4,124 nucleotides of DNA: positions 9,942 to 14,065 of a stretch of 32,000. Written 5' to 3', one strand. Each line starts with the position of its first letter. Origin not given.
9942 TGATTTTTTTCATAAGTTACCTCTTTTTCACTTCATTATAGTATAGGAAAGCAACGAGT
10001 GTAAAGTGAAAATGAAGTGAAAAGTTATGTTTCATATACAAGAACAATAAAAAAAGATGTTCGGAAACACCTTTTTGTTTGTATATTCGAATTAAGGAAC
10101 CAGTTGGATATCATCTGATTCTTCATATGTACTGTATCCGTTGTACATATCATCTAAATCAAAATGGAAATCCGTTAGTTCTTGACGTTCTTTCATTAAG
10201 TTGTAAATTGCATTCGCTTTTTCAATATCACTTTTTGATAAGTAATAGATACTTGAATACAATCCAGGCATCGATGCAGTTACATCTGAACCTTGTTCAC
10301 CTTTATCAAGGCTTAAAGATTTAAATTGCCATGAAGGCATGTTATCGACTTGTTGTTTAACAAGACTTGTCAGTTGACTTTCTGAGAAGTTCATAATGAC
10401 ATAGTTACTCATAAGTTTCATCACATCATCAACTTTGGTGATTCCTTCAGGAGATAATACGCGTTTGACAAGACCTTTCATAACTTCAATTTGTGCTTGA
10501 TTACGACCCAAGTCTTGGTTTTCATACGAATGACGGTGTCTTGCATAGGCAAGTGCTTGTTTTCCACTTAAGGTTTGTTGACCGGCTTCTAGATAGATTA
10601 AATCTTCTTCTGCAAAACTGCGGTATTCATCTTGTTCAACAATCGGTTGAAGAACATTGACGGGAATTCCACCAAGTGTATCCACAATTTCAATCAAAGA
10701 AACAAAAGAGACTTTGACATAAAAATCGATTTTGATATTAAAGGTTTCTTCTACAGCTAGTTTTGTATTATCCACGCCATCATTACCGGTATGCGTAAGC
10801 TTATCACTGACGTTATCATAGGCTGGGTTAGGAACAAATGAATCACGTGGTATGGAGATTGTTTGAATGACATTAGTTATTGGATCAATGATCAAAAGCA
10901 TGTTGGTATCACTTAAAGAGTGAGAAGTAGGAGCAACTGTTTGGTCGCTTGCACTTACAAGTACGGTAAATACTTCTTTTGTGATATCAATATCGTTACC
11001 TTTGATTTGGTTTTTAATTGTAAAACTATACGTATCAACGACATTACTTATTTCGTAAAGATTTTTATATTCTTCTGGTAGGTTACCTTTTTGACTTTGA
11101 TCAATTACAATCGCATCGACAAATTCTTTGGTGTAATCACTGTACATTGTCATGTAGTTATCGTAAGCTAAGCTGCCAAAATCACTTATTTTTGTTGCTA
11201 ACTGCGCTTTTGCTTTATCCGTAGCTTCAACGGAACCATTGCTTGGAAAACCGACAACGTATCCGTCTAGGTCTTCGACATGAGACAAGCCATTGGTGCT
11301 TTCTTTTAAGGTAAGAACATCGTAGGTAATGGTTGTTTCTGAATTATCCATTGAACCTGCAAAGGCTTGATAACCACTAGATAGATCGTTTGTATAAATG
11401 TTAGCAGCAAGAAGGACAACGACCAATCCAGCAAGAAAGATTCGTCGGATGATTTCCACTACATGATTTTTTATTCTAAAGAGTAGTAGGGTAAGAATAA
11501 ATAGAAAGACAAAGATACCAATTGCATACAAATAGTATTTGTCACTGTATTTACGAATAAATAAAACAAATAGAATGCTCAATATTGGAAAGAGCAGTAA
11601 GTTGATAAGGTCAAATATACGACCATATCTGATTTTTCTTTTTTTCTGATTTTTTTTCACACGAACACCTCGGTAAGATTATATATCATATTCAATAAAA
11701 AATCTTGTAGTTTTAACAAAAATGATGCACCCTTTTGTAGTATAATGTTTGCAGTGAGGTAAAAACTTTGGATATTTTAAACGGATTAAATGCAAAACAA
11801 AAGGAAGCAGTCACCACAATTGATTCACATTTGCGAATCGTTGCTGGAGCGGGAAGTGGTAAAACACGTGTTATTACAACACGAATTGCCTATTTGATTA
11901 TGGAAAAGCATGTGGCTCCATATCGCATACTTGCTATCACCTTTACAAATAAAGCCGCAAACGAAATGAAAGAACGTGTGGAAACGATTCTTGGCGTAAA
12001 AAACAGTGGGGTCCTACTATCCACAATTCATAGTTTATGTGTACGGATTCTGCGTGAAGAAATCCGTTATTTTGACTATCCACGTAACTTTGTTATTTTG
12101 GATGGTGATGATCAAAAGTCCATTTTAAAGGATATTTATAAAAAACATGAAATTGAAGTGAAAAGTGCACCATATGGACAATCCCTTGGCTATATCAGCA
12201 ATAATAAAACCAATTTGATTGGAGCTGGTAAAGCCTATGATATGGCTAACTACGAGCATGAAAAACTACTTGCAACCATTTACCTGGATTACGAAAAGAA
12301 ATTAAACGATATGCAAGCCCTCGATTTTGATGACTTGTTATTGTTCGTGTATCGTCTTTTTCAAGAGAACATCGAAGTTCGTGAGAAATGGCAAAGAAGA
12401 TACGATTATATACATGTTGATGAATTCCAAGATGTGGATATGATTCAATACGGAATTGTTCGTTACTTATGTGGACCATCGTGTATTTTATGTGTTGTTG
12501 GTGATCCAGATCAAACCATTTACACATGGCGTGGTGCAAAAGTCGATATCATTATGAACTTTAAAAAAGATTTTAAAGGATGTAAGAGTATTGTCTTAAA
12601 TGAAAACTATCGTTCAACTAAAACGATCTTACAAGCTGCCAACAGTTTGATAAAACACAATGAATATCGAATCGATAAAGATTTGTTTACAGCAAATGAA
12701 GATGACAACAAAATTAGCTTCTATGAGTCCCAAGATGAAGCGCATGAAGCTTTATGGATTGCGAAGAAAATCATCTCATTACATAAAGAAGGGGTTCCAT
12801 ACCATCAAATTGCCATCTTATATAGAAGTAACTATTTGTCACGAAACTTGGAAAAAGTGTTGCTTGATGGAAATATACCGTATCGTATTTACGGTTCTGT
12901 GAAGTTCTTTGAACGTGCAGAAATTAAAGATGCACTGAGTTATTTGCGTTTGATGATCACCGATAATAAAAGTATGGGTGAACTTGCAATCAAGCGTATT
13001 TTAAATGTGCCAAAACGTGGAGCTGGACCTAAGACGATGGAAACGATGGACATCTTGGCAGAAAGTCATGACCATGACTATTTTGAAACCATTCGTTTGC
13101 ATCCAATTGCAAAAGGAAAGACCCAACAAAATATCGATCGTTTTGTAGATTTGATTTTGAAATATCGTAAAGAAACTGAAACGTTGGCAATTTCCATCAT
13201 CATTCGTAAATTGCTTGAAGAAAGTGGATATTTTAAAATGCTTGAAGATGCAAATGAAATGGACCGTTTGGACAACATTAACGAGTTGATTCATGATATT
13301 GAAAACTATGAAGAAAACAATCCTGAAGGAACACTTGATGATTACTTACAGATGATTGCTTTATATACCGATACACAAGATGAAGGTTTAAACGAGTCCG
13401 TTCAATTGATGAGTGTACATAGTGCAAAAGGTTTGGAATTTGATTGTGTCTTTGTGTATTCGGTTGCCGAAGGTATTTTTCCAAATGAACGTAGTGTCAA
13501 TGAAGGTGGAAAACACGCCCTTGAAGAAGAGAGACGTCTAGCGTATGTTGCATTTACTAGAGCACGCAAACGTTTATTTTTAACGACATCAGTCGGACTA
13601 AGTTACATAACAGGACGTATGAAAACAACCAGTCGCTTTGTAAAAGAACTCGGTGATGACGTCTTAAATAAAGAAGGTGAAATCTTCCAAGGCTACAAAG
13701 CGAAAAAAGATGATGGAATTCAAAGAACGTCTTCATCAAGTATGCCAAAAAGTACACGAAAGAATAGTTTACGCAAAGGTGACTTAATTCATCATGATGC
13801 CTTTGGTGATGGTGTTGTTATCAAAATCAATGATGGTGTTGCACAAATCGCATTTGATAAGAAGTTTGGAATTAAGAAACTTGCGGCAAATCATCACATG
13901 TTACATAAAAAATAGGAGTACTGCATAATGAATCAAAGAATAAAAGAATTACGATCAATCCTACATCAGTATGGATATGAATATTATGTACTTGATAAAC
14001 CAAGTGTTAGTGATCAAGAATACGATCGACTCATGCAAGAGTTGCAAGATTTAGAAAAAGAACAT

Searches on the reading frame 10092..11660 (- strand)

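Call 10: search_protein_families(library=pfam, proteins=[window:10092-11660:-], max_evalue=0.001)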
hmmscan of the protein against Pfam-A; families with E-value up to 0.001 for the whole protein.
window:10092-11660:- (522 aa): 1 family
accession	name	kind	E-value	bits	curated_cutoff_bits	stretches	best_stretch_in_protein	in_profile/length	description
PF03816.19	LytR_cpsA_psr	-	2.9e-35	122.1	24.6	1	250-402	2-149/150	LytR_cpsA_psr family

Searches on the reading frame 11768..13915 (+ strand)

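Call 9: search_protein_families(library=pfam, proteins=[window:11768-13915:+], max_evalue=0.001)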
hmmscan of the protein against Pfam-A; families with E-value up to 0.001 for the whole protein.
window:11768-13915:+ (715 aa): 9 families
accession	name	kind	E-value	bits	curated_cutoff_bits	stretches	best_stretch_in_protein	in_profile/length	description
PF00580.27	UvrD-helicase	-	7e-83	278.9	23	1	7-270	1-271/271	UvrD/REP helicase N-terminal domain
PF13361.12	UvrD_C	-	4.7e-76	256.9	25.6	1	275-608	1-348/350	UvrD-like helicase C-terminal domain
PF13245.12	AAA_19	-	3.2e-25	89.3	25.1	1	11-253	1-132/134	AAA domain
PF13538.12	UvrD_C_2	-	5e-10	39.5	27.4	0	547-564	4-21/52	UvrD-like helicase C-terminal domain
PF01443.25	Viral_helicase1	-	2e-08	34.8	21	1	515-605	148-226/228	Viral superfamily 1 RNA helicase core domain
PF13604.12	AAA_30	-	3.7e-07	30.5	27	1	7-72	2-67/191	AAA domain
PF13087.12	AAA_12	-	1.2e-05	25.4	27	0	535-605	128-190/195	AAA domain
PF13086.12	AAA_11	-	6.4e-05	23.3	27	1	7-98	2-93/257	AAA domain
PF21196.3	PcrA_UvrD_tudor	-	0.00036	20.7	23.9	1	671-708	2-42/48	PcrA/UvrD tudor domain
